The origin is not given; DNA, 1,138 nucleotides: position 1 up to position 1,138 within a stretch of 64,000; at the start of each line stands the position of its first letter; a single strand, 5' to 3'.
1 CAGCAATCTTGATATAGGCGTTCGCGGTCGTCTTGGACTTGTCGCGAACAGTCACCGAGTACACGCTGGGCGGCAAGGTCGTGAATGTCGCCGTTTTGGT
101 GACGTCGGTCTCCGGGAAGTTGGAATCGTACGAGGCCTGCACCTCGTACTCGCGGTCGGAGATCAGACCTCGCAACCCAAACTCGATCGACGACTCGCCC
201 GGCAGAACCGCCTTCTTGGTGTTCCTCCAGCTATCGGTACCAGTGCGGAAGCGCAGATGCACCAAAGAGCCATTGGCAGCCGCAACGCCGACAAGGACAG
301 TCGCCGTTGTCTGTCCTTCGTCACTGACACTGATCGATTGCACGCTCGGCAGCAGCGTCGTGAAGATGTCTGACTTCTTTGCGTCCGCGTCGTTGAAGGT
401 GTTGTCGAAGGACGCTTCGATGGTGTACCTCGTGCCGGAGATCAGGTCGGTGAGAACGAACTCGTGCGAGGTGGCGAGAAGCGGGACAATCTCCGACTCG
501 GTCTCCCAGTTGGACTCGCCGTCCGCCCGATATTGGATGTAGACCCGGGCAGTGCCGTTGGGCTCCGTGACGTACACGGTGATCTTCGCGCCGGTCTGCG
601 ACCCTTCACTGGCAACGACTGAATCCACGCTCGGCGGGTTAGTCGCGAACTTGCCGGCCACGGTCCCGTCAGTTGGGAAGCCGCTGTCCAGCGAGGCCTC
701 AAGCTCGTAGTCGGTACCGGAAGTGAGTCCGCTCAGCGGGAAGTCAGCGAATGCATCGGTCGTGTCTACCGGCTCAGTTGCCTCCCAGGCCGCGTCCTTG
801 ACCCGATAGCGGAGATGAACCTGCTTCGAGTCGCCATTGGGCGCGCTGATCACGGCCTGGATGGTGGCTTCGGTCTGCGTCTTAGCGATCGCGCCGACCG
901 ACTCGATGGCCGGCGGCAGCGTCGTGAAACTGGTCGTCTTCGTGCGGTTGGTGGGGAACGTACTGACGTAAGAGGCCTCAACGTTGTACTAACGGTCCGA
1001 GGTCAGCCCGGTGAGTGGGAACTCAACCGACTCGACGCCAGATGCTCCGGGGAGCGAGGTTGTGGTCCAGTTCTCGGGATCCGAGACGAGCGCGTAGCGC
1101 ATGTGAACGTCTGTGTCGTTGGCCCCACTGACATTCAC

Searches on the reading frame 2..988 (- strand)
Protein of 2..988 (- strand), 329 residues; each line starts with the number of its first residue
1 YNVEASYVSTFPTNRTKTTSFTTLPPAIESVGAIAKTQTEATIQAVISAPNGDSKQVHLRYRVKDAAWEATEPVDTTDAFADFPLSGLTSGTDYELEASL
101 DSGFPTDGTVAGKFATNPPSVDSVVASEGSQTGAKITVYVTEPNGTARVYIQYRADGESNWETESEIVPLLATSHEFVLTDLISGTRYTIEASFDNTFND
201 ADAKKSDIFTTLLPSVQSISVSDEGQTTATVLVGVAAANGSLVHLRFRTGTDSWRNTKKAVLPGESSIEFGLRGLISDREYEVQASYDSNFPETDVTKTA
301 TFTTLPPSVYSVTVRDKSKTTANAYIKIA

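Call 37: search_protein_families(library=pfam, proteins=[window:2-988:-], max_evalue=0.0001)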
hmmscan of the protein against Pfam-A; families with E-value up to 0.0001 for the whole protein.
window:2-988:- (329 aa): 2 families
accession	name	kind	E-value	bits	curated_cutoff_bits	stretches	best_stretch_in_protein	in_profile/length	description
PF17425.8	Arylsulfotran_N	-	4.9e-06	27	24.2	0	266-303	50-86/88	Arylsulfotransferase Ig-like domain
PF25059.1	FN3_DSCAM-DSCAML_C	-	4.1e-05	24.3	39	0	150-198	24-68/89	DSCAM/DSCAML C-terminal Fn3-like domain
